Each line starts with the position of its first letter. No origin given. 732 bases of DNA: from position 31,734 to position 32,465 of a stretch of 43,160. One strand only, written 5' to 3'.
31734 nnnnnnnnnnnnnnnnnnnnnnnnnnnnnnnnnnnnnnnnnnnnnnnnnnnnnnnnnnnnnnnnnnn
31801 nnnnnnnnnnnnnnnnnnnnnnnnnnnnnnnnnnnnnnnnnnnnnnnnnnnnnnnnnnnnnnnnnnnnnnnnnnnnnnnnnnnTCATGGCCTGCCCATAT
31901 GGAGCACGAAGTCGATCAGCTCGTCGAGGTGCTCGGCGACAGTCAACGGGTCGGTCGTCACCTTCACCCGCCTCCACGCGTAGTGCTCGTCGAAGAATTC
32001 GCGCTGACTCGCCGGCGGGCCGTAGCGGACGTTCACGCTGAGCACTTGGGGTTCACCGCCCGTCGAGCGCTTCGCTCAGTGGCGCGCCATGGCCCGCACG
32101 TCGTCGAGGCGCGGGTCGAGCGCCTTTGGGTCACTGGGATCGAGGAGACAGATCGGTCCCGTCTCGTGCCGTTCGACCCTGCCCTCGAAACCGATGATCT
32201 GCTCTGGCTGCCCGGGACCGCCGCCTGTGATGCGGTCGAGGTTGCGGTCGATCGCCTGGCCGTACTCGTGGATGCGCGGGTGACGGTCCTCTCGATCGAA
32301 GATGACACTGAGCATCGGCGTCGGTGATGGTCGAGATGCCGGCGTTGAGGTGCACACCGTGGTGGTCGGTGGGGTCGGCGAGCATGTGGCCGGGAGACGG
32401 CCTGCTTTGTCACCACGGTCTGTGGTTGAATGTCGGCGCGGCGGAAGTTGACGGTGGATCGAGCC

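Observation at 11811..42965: Two tandem islands at tRNA-Val marked by three copies of the tRNA 3' half, with no integrase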

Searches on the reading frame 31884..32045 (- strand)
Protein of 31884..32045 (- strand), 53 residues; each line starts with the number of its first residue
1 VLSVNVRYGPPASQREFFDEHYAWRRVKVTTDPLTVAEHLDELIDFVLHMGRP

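Call 36: search_protein_families(library=ncbifam, proteins=[window:31884-32045:-], max_evalue=0.001)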
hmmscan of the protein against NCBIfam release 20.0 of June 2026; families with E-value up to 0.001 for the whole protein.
window:31884-32045:- (53 aa): 0 families

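Call 37: search_protein_families(library=padloc, proteins=[window:31884-32045:-], max_evalue=0.01)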
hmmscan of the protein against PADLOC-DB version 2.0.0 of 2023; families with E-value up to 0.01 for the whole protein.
window:31884-32045:- (53 aa): 0 families

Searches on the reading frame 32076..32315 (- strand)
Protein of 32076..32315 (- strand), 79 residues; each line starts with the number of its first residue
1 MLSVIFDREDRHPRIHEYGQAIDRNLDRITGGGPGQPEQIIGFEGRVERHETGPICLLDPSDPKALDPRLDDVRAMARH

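Call 36: search_protein_families(library=ncbifam, proteins=[window:32076-32315:-], max_evalue=0.001)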
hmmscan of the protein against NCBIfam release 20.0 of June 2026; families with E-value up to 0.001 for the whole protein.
window:32076-32315:- (79 aa): 0 families

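Call 37: search_protein_families(library=padloc, proteins=[window:32076-32315:-], max_evalue=0.01)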
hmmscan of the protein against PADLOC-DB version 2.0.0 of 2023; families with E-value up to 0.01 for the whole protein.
window:32076-32315:- (79 aa): 0 families
